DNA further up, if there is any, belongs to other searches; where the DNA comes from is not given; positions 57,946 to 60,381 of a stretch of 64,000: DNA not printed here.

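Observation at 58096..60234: Leader-bearing fusion of a GatZ/KbaZ-like domain with a P-loop (uridine-kinase/PRK-type) kinase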

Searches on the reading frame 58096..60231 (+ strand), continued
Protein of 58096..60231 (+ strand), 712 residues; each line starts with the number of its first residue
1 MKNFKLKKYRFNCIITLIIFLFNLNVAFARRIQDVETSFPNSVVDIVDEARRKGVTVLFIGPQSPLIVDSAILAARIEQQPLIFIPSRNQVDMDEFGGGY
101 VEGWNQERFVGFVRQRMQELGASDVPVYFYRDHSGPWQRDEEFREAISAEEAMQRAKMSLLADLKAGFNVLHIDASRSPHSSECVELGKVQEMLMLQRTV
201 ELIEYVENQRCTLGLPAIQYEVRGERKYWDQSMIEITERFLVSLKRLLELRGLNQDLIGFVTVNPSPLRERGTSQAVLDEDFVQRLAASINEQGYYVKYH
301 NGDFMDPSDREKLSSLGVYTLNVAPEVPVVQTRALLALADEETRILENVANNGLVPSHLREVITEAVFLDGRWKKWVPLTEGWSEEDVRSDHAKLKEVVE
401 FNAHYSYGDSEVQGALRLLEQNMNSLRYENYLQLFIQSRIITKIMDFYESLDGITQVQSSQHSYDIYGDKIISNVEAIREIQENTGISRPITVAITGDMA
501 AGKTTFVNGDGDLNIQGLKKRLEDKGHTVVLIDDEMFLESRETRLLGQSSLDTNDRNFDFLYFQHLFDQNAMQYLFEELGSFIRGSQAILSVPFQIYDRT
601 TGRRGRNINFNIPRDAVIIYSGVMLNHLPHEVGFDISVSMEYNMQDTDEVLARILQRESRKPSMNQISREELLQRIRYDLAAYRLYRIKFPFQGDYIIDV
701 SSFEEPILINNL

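Call 20: find_encoding_contigs(protein=P0044, flank=8000, max_places=2)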
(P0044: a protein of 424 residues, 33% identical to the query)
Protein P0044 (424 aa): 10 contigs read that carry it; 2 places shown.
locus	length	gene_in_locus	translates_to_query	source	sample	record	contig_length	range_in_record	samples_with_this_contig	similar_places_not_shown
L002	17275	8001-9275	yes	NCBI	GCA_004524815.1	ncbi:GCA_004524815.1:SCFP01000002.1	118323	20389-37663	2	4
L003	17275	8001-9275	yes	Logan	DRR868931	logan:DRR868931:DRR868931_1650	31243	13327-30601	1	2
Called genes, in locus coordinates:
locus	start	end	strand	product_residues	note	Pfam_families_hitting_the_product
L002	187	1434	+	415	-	PF00108:Thiolase_N, PF02803:Thiolase_C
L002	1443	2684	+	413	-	PF00368:HMG-CoA_red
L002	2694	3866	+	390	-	PF01154:HMG_CoA_synt_N, PF08540:HMG_CoA_synt_C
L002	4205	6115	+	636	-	PF08279:HTH_11, PF09182:PuR_N (faint), PF00874:PRD, PF00359:PTS_EIIA_2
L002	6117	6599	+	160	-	PF00359:PTS_EIIA_2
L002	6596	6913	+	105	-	PF02302:PTS_IIB, PF25554:PTS_EIIB_BC_N (weak)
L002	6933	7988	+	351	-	PF02378:PTS_EIIC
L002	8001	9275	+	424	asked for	PF08013:GatZ_KbaZ-like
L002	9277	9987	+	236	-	PF00702:Hydrolase, PF13419:HAD_2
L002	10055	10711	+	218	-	PF00923:TAL_FSA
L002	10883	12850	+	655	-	PF00456:Transketolase_N, PF13292:DXP_synthase_N (faint), PF00676:E1_dh (weak), PF02779:Transket_pyr, PF02780:Transketolase_C, PF22613:Transketolase_C_1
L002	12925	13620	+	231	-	PF00392:GntR, PF07702:UTRA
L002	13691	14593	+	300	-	PF00367:PTS_EIIB, PF00128:Alpha-amylase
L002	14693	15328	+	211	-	PF02390:Methyltransf_4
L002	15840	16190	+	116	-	PF00462:Glutaredoxin (weak), PF03960:ArsC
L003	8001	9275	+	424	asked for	PF08013:GatZ_KbaZ-like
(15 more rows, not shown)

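Call 22: predict_structure(alignment_id=A1)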
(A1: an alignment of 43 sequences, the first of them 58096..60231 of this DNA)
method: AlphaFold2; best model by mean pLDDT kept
length: 712 residues; sequences in the alignment: 43
mean_pLDDT: 71.7   pTM: 0.64
mean pLDDT of the five models: 71.7, 70.6, 69.0, 68.2, 67.4
residues with pLDDT >= 90: 305; 70-90: 99; 50-70: 119; < 50: 189
segments of 3 or more residues with pLDDT < 50: 33-38, 270-272, 454-463, 496-513, 535-647, 678-712
pLDDT, mean of each block of 10 residues (from residue 1): 70 90 79 51 89 94 97 95 96 95 96 97 95 94 94 98 97 90 56 87 98 95 69 83 94 92 68 65 93 94 88 94 92 96 87 89 95 73 85 92 93 97 88 92 94 53 52 62 58 49 30 54 69 43 26 27 33 35 33 35 41 40 32 31 41 61 62 54 33 39 38 32
secondary structure, 60 per line:
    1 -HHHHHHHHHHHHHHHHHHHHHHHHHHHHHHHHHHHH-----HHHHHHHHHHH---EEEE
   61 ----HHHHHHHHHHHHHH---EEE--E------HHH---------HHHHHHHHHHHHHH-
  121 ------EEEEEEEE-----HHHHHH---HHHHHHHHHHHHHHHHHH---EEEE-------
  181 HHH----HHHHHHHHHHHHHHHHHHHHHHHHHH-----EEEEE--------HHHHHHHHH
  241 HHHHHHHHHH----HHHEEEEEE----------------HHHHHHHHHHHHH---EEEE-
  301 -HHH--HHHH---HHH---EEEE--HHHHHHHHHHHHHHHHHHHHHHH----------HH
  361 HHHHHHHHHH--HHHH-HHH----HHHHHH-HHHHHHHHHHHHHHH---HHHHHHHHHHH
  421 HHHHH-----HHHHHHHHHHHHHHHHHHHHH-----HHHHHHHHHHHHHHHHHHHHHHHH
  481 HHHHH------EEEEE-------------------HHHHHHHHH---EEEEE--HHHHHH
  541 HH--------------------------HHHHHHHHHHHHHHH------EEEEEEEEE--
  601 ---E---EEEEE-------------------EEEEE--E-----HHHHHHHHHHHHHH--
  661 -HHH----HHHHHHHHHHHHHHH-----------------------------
elements in order (helices of 4 or more, strands of 3 or more residues): H2-37 H43-53 E57-60 H65-78 E82-84 H106-119 E127-134 H140-145 H149-166 E170-173 H188-213 E219-223 H232-250 E258-263 H280-292 E296-299 H307-310 E320-323 H326-348 H359-370 H373-376 H385-390 H392-406 H410-425 H431-451 H457-485 E492-496 H516-524 E528-532 H535-542 H569-583 E590-598 E608-612 E632-636 H645-658 H669-683

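Call 27: find_related_loci(query=window:58096-60231:+, collection=genome_contigs, flank=10000)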
Query window:58096-60231:+ (712 aa) in genome_contigs; peptide patterns used: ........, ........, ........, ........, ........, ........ (x = any residue, [..] = any of these).
6 stretches matched a pattern; 4 encode a relative of the query (tblastn E <= 1e-3); 4 distinct loci.
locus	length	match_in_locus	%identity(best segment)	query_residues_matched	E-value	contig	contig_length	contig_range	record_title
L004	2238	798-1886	35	55-425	3e-60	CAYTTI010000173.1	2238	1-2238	MAG TPA_asm: uncultured Coriobacteriaceae bacterium isolate SRP141132_co2_71 genome assembly, contig: NODE_50843_length_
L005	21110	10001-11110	37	49-420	2e-57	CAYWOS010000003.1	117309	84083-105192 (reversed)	MAG TPA_asm: uncultured Oscillospiraceae bacterium isolate SRP192927_co6_240 genome assembly, contig: NODE_95_length_117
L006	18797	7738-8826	33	55-425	4e-55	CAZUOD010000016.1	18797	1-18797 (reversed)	MAG TPA_asm: uncultured Atopobium sp. isolate SRP141132_co4_55 genome assembly, contig: NODE_2775_length_18797_cov_47.14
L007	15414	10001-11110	36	55-428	2e-54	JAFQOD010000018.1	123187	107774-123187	MAG: Clostridia bacterium isolate RGIG1997 Goat_Colon-1__c170401, whole genome shotgun sequence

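Call 28: find_related_loci(query=window:58096-60231:+, collection=metagenome_contigs, flank=10000)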
Query window:58096-60231:+ (712 aa) in metagenome_contigs; peptide patterns used: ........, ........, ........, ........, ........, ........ (x = any residue, [..] = any of these).
20 stretches matched a pattern; 7 encode a relative of the query (tblastn E <= 1e-3); 7 distinct loci.
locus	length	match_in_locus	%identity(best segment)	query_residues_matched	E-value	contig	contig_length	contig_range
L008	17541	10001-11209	35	42-452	6e-60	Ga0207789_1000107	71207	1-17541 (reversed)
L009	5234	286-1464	34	55-455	1e-56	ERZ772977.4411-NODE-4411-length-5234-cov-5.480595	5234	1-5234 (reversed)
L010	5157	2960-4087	35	42-423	9e-55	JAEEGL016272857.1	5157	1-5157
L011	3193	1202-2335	34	42-425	4e-54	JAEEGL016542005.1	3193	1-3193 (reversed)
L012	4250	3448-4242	38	55-326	7e-48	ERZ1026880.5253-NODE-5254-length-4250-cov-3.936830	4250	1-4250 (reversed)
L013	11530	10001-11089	35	55-425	1e-56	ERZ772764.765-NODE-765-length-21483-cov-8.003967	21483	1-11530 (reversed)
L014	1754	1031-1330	48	56-156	6e-26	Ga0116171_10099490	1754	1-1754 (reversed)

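Call 53: fold_search(model_id=the predicted structure, library=pdb)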
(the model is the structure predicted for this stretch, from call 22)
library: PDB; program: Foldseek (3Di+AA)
matches with E <= 10: 1570; with E <= 0.001: 267
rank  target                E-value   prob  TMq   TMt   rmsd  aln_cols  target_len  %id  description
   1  3txv                  5.8e-18  1.00  0.45  0.79   3.8       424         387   20  Crystal structure of a probable tagatose 6 phosphate kinase from Sinorhizobium meliloti 1021 (released 2011-10-12)
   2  2fiq_A                9.9e-17  1.00  0.46  0.76   4.2       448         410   17  Crystal structure of putative tagatose 6-phosphate kinase (released 2006-04-04)
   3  2fiq_B                1.8e-16  1.00  0.45  0.75   4.9       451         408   17  Crystal structure of putative tagatose 6-phosphate kinase (released 2006-04-04)
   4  2fiq_D                1.9e-16  1.00  0.47  0.79   4.5       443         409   18  Crystal structure of putative tagatose 6-phosphate kinase (released 2006-04-04)
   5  2fiq_C                2.0e-16  1.00  0.45  0.76   5.1       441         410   17  Crystal structure of putative tagatose 6-phosphate kinase (released 2006-04-04)
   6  9a4l_A                2.5e-12  1.00  0.26  0.61  10.3       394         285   16  Integrative model of ALF-ACNA by crosslinking MS and deep learning (released 2024-09-18)
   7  3q94_A                2.9e-11  1.00  0.27  0.63  10.7       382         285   14  The crystal structure of fructose 1,6-bisphosphate aldolase from Bacillus anthracis str. 'Ames Ancestor' (released 2011-01-26)
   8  3q94_B                4.6e-11  1.00  0.28  0.65   8.8       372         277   16  The crystal structure of fructose 1,6-bisphosphate aldolase from Bacillus anthracis str. 'Ames Ancestor' (released 2011-01-26)
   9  7ncc_A                5.1e-11  1.00  0.26  0.60  10.6       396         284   15  Crystal structure of fructose-bisphosphate aldolase FBAP from Bacillus methanolicus (released 2021-02-17)
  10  7nc7_A                6.6e-11  1.00  0.30  0.71   7.3       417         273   15  Crystal structure of fructose-bisphosphate aldolases FBAC from Bacillus methanolicus (released 2021-02-17)
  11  7nc7_B                9.6e-11  1.00  0.27  0.66  10.4       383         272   15  Crystal structure of fructose-bisphosphate aldolases FBAC from Bacillus methanolicus (released 2021-02-17)
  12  3pm6_A                6.0e-10  1.00  0.27  0.61  10.5       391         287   15  Crystal structure of a putative fructose-1,6-biphosphate aldolase from Coccidioides immitis solved by combined SAD MR (released 2010-12-15)
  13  3n9s_B                6.4e-10  1.00  0.27  0.60  10.6       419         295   12  Class II fructose-1,6-bisphosphate aldolase from helicobacter pylori in complex with N-(4-hydroxybutyl)- glycolohydrox (released 2010-11-17)
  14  5uck_A                1.6e-09  1.00  0.26  0.60  10.9       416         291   12  Class II fructose-1,6-bisphosphate aldolase of Helicobacter pylori with cleavage products (released 2018-04-11)
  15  1rvg_A                1.6e-09  1.00  0.27  0.60   9.0       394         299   16  crystal structure of class II fructose-bisphosphate aldolase from Thermus aquaticus in complex with Y (released 2004-01-27)
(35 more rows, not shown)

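Call 58: search_protein_families(library=padloc, proteins=[window:58096-60231:+], max_evalue=0.01)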
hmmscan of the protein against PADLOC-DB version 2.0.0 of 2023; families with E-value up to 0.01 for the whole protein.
window:58096-60231:+ (712 aa): 0 families

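Call 59: list_cluster_members(proteins=[P0001, P0061, P0062, P0064, P0065, P0066, P0067, P0068, P0063, P0055])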
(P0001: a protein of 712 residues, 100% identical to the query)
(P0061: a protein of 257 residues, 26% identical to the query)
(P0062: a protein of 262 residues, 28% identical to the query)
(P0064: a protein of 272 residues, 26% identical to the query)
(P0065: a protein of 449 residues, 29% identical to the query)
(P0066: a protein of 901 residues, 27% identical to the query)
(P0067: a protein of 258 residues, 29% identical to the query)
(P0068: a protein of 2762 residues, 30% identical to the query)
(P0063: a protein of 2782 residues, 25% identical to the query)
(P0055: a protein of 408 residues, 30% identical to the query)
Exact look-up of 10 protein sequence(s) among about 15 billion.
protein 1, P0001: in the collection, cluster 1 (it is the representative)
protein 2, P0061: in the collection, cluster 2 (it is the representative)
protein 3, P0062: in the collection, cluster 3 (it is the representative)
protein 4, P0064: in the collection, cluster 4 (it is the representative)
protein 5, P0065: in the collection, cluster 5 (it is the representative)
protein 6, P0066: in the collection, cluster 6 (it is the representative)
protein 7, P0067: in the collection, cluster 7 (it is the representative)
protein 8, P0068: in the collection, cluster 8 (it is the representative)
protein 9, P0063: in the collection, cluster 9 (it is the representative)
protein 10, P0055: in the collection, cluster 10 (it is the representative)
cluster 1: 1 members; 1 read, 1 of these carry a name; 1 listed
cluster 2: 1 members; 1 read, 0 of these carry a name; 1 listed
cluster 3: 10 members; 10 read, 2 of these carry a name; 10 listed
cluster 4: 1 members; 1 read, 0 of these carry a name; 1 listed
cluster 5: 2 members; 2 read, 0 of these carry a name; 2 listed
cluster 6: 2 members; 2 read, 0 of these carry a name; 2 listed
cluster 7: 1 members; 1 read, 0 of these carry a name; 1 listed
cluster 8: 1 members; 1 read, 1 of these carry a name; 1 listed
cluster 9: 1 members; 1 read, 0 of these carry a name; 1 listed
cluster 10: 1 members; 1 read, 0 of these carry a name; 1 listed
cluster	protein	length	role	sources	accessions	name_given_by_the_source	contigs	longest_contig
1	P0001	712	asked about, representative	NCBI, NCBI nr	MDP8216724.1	MAG: class II D-tagatose-bisphosphate aldolase, non-catalytic subunit [Candidatus Kaelpia ... | class II D-tagatose-bisphosphate aldolase, non-catalytic subunit [Candidatus Kaelpia ...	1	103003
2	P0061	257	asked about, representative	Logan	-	-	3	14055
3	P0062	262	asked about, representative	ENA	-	-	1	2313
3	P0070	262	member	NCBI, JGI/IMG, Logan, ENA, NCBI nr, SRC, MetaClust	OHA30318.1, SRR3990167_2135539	MAG: hypothetical protein A3E92_01695 [Candidatus Taylorbacteria bacterium ... | \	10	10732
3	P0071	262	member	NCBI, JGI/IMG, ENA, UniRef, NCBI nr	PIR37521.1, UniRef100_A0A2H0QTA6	MAG: hypothetical protein COV34_03215 [Candidatus Zambryskibacteria bacterium ... | Phosphoribulokinase/uridine kinase domain-containing protein n=1 Tax=Candidatus ...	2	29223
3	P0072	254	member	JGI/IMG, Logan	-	-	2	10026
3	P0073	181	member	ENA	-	-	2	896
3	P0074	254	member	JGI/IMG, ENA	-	-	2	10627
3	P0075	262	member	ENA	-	-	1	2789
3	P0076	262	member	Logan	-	-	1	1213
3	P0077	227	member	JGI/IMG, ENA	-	-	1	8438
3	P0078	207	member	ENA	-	-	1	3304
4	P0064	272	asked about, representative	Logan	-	-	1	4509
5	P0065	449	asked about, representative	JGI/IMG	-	-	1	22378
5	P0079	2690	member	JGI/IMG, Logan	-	-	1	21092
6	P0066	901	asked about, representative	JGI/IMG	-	-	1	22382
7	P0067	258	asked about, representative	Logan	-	-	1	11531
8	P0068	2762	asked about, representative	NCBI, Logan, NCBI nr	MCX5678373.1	MAG: ARMT1-like domain-containing protein [Candidatus Omnitrophica bacterium] | ARMT1-like domain-containing protein [Candidatus Omnitrophota bacterium]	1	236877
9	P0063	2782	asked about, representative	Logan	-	-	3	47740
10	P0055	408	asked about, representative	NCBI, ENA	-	-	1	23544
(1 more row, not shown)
